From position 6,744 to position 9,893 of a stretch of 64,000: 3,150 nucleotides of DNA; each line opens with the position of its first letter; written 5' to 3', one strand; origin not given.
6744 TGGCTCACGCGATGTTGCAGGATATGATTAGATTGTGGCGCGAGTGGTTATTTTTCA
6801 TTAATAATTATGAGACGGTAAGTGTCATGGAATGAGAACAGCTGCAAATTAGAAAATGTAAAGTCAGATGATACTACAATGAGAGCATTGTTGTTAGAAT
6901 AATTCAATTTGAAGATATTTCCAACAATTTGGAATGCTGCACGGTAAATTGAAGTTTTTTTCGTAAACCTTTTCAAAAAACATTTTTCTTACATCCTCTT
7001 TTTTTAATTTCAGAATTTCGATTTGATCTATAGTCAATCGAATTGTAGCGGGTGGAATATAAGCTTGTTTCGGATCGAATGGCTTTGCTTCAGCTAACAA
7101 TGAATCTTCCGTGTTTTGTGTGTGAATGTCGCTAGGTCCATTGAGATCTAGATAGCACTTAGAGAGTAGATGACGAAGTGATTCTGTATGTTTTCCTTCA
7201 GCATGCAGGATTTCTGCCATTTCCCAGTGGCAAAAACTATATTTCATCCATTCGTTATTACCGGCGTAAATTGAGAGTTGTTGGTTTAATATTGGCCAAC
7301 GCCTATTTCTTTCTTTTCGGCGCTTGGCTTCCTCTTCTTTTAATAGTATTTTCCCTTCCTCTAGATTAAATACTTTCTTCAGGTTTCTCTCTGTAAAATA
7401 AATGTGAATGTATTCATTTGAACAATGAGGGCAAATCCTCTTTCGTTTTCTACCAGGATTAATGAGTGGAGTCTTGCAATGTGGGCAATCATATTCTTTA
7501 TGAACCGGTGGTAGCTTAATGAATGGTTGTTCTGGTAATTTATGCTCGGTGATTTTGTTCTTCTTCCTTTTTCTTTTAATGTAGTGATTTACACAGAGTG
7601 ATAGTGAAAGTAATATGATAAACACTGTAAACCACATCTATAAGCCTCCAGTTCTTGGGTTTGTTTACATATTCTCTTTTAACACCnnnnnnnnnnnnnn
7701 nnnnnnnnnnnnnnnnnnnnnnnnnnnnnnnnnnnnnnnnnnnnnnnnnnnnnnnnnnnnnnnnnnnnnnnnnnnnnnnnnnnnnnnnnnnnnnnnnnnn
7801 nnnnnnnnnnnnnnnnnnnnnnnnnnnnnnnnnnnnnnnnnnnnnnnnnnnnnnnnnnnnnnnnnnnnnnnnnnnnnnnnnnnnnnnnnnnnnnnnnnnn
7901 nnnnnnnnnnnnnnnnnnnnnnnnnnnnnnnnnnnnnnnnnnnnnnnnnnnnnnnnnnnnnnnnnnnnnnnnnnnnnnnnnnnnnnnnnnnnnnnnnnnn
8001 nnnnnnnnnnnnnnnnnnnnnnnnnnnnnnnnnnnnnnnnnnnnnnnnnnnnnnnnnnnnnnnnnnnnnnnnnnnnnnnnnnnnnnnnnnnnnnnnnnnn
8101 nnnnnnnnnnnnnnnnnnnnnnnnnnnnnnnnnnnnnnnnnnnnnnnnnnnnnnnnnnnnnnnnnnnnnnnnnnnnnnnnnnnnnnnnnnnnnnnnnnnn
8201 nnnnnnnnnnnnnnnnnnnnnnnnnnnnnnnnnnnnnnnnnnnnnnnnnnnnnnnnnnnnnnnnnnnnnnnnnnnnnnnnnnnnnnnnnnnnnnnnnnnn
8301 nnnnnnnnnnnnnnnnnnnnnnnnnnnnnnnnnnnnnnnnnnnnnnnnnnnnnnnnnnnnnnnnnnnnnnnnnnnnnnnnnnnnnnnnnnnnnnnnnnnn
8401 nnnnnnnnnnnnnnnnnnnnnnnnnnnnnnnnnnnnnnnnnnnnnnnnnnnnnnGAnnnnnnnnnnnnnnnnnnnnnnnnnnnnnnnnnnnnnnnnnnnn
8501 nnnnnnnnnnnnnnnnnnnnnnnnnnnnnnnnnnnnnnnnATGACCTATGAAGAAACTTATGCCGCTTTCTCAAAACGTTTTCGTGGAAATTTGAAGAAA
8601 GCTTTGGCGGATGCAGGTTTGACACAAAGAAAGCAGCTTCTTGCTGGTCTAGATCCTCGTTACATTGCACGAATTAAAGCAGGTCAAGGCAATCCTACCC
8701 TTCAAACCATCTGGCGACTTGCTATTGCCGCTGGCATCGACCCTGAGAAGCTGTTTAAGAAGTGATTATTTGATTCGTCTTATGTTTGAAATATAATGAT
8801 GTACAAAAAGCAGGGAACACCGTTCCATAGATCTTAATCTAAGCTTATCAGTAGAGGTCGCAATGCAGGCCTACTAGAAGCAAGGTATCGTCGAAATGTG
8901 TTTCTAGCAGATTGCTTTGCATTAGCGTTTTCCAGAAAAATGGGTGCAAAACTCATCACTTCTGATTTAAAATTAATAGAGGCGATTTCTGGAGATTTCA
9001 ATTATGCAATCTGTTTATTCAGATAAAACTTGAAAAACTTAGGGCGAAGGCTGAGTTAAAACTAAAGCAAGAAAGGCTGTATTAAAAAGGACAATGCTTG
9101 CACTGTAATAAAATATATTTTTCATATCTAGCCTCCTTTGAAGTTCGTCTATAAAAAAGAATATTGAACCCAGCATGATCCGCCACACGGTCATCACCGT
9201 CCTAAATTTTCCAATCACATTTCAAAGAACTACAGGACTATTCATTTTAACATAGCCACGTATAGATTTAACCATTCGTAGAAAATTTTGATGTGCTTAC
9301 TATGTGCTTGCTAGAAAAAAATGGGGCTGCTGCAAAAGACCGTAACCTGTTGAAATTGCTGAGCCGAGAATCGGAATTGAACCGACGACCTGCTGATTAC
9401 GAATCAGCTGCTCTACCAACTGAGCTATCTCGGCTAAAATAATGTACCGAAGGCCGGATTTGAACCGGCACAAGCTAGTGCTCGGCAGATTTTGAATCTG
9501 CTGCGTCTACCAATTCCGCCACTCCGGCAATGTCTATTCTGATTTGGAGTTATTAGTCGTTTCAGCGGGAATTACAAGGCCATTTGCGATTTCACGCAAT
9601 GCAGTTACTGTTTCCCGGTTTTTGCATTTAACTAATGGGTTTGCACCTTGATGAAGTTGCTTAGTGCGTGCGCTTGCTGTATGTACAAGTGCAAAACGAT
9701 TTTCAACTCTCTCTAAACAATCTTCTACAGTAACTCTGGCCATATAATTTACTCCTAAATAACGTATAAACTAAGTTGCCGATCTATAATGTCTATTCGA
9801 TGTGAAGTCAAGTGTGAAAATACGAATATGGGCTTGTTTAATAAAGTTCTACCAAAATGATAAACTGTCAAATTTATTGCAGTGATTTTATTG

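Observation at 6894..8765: Leftward module of a PD-(D/E)xK nuclease plus a membrane-anchored zinc-ribbon protein, with a divergent XRE regulator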

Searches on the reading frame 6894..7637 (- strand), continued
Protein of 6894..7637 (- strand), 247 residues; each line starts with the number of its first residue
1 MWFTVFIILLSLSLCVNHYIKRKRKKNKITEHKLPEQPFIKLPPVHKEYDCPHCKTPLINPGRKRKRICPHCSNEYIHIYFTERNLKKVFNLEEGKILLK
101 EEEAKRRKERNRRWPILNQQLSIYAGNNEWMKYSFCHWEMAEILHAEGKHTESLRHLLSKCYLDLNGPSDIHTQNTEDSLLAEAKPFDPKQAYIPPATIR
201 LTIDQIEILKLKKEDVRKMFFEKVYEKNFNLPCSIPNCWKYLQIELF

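Call 63: find_encoding_contigs(protein=P0294, flank=7000, max_places=1)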
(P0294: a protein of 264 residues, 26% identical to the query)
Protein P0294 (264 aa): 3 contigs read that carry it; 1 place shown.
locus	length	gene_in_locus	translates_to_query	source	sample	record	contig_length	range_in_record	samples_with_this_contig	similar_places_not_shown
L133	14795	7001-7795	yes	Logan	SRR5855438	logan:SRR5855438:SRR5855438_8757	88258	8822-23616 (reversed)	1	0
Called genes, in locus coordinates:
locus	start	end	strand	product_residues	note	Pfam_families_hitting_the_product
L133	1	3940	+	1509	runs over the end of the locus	-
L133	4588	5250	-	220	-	-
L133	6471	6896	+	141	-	-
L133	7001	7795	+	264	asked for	-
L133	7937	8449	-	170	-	-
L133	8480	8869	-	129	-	-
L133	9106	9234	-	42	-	-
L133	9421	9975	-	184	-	-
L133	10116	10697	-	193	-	-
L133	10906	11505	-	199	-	-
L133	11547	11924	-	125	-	-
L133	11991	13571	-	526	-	PF14311:DUF4379, PF04480:DUF559 (weak), PF14311:DUF4379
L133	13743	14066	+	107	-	-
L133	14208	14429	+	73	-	PF12651:RHH_3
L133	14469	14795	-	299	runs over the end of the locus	-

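Call 70: find_related_loci(query=A3, collection=viral_contigs, flank=6000)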
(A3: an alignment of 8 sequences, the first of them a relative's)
Query A3 (319 aa) in viral_contigs; peptide patterns used: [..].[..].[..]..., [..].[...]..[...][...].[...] (x = any residue, [..] = any of these).
55 stretches matched a pattern; 12 encode a relative of the query (tblastn E <= 1e-3); 12 distinct loci.
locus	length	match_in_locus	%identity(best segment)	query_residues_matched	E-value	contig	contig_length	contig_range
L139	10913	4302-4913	34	26-214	2e-32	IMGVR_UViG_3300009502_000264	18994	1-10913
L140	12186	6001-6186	66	23-84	2e-23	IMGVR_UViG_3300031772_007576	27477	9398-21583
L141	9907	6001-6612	34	26-214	2e-32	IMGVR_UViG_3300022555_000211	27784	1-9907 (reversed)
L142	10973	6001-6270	40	25-130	9e-14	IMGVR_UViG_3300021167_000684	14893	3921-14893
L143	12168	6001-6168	48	31-86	5e-13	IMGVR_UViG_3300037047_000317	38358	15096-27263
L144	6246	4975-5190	39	18-82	1e-11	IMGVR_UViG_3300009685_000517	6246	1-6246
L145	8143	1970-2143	47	26-83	2e-11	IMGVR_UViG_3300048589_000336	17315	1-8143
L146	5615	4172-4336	44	28-82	4e-11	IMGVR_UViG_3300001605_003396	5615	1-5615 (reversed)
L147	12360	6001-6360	31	26-138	8e-9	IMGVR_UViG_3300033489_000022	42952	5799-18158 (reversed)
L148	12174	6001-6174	47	26-83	2e-11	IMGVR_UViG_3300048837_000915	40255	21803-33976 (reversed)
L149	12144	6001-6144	42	32-79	7e-8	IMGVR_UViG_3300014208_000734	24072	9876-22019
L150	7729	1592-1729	43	27-72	3e-7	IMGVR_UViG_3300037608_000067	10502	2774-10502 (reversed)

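Call 75: search_protein_families(library=pfam, alignment_id=A6, max_evalue=0.00001)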
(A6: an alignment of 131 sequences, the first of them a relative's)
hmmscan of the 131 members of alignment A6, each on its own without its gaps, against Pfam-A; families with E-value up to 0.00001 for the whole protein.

A. member 1, L096:1725-2399:+ (225 aa): 1 family
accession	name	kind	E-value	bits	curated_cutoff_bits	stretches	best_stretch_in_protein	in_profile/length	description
PF07553.16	Lipoprotein_Ltp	-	2.3e-49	165.8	23.2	2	176-223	1-48/48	Host cell surface-exposed lipoprotein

B. families by the number of members that match (of 131 scanned): 75 families (the first 25 are shown)
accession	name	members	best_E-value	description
PF07553.16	Lipoprotein_Ltp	5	2.3e-49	Host cell surface-exposed lipoprotein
PF09851.14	SHOCT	4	1.5e-09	Short C-terminal domain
PF00589.27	Phage_integrase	2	5.4e-38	Phage integrase family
PF08867.16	FRG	2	1.2e-19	FRG domain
PF14072.11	DndB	1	2.5e-76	DNA-sulfur modification-associated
PF01182.26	Glucosamine_iso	1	2.3e-62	Glucosamine-6-phosphate isomerases/6-phosphogluconolactonase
PF24098.1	DUF7380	1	1.4e-49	Domain of unknown function (DUF7380)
PF08238.18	Sel1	1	8.9e-43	Sel1 repeat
PF01548.23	DEDD_Tnp_IS110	1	8.5e-42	Transposase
PF10137.14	CAP12-PCTIR_TIR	1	2.9e-37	CAP12/Pycsar effector protein, TIR domain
PF00004.35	AAA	1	6.4e-37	ATPase family associated with various cellular activities (AAA)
PF25174.1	Beta-prop_THOC3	1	1e-36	THOC3 beta-propeller domain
PF00436.31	SSB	1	4e-35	Single-strand binding protein family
PF13495.12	Phage_int_SAM_4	1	4.4e-32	Phage integrase, N-terminal SAM-like domain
PF12092.13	DUF3568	1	3e-31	Protein of unknown function (DUF3568)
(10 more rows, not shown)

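Call 89: search_dna_similar(query=window:6894-7637:-, collection=plasmids, mode=protein, max_rows=15, max_evalue=0.001)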
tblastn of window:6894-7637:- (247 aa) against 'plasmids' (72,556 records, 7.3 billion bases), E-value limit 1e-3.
Records with a match: 1; places in all: 1; records where one place covers at least 80% of the query: 1.
Best place of each record, by identity: <60% 1.
By first word of the organism name: Photobacterium 1.
By predicted mobility (MOB-suite, as given by PLSDB): non-mobilizable 1.
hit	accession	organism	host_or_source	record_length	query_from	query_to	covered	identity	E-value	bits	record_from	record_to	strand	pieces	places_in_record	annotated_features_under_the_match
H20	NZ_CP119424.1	Photobacterium sp. DA100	-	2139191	46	246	81%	27.7%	3e-12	73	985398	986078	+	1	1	none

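Call 91: get_annotated_region(hit=H20, flank=7000)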
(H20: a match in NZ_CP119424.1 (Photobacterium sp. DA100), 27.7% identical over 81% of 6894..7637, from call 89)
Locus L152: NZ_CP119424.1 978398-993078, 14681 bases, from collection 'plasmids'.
description: Photobacterium sp. DA100 plasmid pDA100, complete sequence
organism: Photobacterium sp. DA100 (NCBI taxid 3027472)
taxonomy: Bacteria; Pseudomonadota; Gammaproteobacteria; Vibrionales; Vibrionaceae; Photobacterium; Photobacterium sp. DA100
host: -; source: -; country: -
typing (MOB-suite, as given by PLSDB): non-mobilizable
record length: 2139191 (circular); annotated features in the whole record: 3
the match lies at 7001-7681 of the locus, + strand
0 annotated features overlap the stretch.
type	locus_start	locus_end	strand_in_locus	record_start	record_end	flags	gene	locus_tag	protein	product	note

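Call 94: search_solved_structures(query=A2, max_evalue=1)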
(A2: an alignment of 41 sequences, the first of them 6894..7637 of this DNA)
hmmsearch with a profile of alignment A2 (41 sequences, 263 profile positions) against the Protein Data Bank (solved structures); distinct sequences matched with E-value up to 1: 15.
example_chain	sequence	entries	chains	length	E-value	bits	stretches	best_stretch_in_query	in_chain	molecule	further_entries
2jne_A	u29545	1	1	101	0.018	17.7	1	20-60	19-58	Hypothetical protein yfgJ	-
5xxb_o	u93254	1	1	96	0.19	14.3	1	20-60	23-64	Ribosomal protein eL43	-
9p9v_A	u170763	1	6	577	0.24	14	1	13-79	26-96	ATP-dependent clpX-like chaperone, mitochondrial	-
9ykx_A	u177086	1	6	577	0.24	14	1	13-79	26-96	ATP-dependent clpX-like chaperone, mitochondrial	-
9fhl_Y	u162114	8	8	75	0.3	13.7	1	14-63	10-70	Small ribosomal subunit protein eS31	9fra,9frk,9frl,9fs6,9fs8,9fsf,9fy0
2apo_B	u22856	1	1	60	0.31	13.6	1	49-103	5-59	Ribosome biogenesis protein Nop10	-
2aqc_A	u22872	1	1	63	0.35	13.5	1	49-103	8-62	Ribosome biogenesis protein Nop10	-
1i3q_L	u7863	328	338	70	0.36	13.4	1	25-68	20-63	DNA-DIRECTED RNA POLYMERASE II 7.7KD POLYPEPTIDE | DNA-directed RNA polymerase II, chain RPB12 | DNA-directed RNA polymerases I, II, and III 7.7 kDa polypeptide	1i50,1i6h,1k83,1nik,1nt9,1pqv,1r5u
8bws_L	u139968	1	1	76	0.43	13.2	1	25-68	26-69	DNA-directed RNA polymerases I, II, and III subunit RPABC4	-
1l8d_A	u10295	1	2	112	0.55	12.8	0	6-58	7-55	DNA double-strand break repair rad50 ATPase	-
5fzr_A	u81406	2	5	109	0.64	12.6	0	149-184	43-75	DESIGNED TPR PROTEIN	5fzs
8hkx_S27A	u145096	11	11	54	0.69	12.5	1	24-59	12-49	30S ribosomal protein S27ae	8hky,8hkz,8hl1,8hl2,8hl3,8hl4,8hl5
9v1j_sC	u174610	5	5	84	0.73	12.4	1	25-58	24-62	Small ribosomal subunit protein eS27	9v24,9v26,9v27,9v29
9v21_sC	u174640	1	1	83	0.84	12.2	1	25-58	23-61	Small ribosomal subunit protein eS27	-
2i13_A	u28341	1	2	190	0.93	12.1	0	19-46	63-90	Aart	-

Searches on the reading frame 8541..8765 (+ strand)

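Call 26: search_protein_families(library=ncbifam, proteins=[window:8541-8765:+], max_evalue=0.01)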
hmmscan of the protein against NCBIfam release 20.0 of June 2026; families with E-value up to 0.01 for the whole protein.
window:8541-8765:+ (74 aa): 1 family
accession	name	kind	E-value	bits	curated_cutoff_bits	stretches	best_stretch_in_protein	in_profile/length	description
NF006015.0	PRK08154.1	subfamily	0.00042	19.6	204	1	9-72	26-90/314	anaerobic benzoate catabolism transcriptional regulator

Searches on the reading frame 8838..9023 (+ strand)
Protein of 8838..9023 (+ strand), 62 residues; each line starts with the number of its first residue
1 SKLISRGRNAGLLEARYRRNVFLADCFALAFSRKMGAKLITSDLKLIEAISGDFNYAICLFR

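Call 99: search_protein_families(library=pfam, proteins=[window:8838-9023:+], max_evalue=0.1)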
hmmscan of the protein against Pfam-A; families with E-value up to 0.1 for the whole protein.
seq(62 aa): 1 family
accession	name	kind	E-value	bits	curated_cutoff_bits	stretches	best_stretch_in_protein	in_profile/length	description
PF01850.27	PIN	-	0.019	16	23.6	1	11-47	81-115/120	PIN domain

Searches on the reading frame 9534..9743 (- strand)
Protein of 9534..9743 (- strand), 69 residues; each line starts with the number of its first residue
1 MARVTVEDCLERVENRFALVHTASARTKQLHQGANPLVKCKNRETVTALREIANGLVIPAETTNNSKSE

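Call 66: list_cluster_members(proteins=[P0001, P0121, window:9534-9743:-])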
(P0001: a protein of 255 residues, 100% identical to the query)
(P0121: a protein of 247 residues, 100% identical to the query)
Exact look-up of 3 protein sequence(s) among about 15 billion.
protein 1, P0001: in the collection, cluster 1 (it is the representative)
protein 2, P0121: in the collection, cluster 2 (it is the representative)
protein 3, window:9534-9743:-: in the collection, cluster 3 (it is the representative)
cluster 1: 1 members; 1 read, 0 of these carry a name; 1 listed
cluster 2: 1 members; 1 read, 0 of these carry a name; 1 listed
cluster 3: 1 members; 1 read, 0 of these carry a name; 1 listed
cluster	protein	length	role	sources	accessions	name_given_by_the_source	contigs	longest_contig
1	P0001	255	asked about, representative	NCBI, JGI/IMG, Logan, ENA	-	-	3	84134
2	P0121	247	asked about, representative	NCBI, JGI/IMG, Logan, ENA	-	-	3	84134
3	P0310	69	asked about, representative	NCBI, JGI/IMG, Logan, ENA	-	-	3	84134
